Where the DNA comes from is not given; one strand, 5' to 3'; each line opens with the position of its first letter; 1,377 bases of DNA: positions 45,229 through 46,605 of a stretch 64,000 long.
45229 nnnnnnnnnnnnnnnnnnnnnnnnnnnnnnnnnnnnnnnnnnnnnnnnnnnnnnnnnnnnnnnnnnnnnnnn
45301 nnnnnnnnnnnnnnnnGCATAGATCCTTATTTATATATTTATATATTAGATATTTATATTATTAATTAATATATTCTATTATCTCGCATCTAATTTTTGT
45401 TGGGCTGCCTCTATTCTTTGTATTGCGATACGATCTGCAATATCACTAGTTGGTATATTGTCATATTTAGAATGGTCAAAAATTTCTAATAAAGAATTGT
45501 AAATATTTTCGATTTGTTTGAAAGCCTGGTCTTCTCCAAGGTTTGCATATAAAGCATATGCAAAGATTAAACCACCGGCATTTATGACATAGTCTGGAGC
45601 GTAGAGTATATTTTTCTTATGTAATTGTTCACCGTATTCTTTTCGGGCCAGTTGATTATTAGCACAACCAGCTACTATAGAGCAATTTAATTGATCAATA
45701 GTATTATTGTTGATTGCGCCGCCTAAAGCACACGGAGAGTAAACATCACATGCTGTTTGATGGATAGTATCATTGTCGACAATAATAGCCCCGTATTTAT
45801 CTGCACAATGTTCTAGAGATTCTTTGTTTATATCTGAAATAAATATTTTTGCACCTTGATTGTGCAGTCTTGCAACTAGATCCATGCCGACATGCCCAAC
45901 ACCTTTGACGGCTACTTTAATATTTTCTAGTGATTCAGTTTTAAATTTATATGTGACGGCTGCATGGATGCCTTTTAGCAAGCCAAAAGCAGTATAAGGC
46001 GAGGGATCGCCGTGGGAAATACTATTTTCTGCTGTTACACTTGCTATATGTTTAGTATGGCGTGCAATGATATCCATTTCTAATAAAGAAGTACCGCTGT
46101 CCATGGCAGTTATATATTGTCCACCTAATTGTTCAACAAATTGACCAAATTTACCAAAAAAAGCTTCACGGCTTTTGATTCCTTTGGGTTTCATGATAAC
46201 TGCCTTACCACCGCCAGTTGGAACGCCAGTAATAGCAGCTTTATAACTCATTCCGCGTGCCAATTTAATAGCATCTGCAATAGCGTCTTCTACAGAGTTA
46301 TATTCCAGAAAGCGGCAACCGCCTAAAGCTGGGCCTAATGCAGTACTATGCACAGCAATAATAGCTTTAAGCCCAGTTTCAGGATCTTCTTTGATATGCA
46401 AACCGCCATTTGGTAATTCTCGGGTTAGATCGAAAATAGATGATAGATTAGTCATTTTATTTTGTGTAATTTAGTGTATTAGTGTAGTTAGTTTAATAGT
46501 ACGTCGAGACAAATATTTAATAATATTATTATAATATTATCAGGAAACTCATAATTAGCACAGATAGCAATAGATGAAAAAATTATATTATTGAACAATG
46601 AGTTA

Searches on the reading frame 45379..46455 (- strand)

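Call 33: search_protein_families(library=ncbifam, proteins=[window:45379-46455:-], max_evalue=0.00001)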
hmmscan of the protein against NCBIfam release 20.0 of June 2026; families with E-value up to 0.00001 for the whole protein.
window:45379-46455:- (358 aa): 5 families
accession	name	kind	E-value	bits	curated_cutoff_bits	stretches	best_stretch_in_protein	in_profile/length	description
NF035922.1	Trp_DH_ScyB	equivalog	2.1e-102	342.7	600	1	12-353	7-344/346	tryptophan dehydrogenase ScyB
NF041398.1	GluDhGdhB_Halo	equivalog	2.6e-17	62.8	620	1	32-303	54-347/410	glutamate dehydrogenase GdhB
NF040817.1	GdhA_Arch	equivalog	2.2e-16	60.1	750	1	221-353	274-412/419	glutamate dehydrogenase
NF006929.0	PRK09414.1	equivalog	1.1e-10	41.1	536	0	209-299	285-377/445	NADP-specific glutamate dehydrogenase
NF010634.0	PRK14031.1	equivalog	7.5e-08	31.3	822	0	208-297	283-374/444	NADP-specific glutamate dehydrogenase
